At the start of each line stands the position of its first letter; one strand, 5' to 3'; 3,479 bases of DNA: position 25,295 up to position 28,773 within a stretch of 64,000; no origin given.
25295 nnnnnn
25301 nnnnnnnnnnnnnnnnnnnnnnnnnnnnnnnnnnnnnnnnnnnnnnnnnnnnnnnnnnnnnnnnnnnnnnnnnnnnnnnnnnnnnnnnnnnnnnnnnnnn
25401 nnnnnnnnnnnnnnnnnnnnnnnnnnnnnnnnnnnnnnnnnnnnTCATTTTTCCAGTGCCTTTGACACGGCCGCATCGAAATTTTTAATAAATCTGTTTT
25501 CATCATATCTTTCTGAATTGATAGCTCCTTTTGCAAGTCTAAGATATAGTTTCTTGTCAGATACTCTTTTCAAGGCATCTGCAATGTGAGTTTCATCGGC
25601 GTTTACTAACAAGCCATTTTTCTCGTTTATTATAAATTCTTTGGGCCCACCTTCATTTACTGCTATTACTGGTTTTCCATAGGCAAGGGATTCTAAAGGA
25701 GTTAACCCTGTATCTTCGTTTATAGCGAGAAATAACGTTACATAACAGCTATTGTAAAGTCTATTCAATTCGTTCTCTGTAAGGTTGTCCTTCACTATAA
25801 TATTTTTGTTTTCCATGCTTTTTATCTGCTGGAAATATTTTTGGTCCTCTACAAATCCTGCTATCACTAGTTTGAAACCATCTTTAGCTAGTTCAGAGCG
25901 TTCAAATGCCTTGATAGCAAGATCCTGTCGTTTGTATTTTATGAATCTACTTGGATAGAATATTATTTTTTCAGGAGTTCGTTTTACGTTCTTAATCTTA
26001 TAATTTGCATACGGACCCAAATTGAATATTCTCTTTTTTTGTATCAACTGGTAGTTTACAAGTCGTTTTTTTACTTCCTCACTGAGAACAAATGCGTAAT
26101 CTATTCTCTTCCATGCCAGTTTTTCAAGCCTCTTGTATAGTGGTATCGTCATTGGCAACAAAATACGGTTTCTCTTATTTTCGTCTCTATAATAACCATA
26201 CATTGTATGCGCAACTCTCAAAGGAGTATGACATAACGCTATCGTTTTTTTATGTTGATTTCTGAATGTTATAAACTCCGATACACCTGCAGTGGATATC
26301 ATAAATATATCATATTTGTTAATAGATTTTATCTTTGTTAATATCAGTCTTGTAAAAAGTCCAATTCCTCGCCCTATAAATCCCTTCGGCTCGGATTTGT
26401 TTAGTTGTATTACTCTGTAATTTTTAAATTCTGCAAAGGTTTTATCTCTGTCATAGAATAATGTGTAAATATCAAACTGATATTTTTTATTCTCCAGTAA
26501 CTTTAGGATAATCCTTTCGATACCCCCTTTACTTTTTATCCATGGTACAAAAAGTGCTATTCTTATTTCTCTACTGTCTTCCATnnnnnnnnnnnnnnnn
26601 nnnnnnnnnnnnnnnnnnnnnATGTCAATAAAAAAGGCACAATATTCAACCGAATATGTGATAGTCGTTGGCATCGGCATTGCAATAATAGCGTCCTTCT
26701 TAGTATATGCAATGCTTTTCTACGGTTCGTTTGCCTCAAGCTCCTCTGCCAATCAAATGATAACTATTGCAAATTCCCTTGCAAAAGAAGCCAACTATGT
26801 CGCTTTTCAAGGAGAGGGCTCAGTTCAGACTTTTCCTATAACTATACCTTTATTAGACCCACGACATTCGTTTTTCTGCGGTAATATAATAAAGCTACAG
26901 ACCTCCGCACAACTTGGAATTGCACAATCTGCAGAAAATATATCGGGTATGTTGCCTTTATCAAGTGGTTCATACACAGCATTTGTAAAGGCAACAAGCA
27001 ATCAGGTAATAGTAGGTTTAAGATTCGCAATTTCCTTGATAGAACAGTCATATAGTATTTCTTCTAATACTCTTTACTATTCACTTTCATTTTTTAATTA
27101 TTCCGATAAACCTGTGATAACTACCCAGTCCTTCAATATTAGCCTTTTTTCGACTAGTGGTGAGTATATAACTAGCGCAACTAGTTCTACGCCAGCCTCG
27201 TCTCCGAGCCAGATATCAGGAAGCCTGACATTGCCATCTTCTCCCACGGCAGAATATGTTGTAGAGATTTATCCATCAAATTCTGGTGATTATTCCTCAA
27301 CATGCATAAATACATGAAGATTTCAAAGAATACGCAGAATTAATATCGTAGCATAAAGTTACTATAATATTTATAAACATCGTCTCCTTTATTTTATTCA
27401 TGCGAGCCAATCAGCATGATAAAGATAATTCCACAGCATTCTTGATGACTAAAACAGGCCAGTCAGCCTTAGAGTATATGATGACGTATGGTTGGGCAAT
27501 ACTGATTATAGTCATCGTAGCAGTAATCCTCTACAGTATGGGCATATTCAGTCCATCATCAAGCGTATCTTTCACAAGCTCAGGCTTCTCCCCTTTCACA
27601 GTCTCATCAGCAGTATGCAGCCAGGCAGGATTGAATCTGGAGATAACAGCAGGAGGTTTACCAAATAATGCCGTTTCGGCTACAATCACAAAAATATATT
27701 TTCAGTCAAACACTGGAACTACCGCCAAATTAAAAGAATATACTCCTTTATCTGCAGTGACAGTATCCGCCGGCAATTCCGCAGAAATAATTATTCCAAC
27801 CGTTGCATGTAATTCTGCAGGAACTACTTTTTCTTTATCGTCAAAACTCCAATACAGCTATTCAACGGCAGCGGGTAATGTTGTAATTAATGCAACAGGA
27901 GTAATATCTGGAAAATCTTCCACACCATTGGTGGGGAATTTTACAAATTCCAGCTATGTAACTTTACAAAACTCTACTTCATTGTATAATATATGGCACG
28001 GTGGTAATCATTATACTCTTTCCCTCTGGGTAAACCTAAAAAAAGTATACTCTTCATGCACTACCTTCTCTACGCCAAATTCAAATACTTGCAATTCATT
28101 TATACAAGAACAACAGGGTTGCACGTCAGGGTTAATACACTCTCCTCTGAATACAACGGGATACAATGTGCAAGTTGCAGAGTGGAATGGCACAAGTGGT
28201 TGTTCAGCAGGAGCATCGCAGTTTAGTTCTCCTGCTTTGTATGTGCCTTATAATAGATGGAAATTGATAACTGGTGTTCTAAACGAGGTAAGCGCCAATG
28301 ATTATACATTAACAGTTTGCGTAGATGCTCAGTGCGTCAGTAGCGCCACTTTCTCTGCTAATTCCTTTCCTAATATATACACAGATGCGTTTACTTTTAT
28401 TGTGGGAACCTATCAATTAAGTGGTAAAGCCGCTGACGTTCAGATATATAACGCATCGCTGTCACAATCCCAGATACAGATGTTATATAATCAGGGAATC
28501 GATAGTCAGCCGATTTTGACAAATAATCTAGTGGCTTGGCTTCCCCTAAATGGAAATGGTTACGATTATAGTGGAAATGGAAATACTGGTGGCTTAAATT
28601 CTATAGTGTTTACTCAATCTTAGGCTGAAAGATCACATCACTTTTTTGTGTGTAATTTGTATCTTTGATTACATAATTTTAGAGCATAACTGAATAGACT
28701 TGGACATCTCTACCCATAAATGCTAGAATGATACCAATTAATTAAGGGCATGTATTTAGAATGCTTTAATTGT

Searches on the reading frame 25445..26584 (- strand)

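Call 9: search_protein_families(library=pfam, proteins=[window:25445-26584:-], max_evalue=0.001)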
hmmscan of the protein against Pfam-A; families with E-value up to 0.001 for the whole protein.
window:25445-26584:- (379 aa): 5 families
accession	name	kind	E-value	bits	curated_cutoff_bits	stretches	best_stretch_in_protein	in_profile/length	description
PF00534.26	Glycos_transf_1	-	7e-29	101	26.4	1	196-354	6-169/172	Glycosyl transferases group 1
PF13692.12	Glyco_trans_1_4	-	8e-20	72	27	1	206-341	2-139/142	Glycosyl transferases group 1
PF13439.12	Glyco_transf_4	-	2.4e-06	28.1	28.5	1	20-186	2-159/170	Glycosyltransferase Family 4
PF20706.3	GT4-conflict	-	5.6e-05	22.7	26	1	184-325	172-324/385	Family 4 Glycosyltransferase in conflict systems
PF22772.2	WsaF_C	-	0.00018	21.8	27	1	226-339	26-133/133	WsaF, C-terminal domain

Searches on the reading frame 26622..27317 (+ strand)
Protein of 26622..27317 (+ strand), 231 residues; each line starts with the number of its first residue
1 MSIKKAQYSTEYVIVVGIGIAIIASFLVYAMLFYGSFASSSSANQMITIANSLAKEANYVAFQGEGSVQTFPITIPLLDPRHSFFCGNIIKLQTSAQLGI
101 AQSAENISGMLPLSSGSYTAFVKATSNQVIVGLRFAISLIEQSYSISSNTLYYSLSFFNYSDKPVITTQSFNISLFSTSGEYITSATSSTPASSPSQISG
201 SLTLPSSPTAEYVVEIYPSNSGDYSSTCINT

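Call 24: search_protein_families(library=pfam, proteins=[window:26622-27317:+], max_evalue=0.1)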
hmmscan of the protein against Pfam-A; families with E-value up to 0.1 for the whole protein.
window:26622-27317:+ (231 aa): 0 families

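Call 77: search_protein_families(library=ncbifam, proteins=[window:26622-27317:+], max_evalue=0.1)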
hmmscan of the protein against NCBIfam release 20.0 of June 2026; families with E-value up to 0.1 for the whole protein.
window:26622-27317:+ (231 aa): 1 family
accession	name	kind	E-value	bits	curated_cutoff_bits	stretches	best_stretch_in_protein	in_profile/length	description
NF009864.0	PRK13327.1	equivalog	0.04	13.5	347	0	73-152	123-199/242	type III pantothenate kinase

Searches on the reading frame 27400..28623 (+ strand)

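Call 9: search_protein_families(library=pfam, proteins=[window:27400-28623:+], max_evalue=0.001)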
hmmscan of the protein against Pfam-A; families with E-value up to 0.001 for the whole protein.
window:27400-28623:+ (407 aa): 1 family
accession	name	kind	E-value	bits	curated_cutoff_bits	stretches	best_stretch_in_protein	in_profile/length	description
PF13385.13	Laminin_G_3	-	1.8e-09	38.4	27.6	1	182-360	2-151/151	Concanavalin A-like lectin/glucanases superfamily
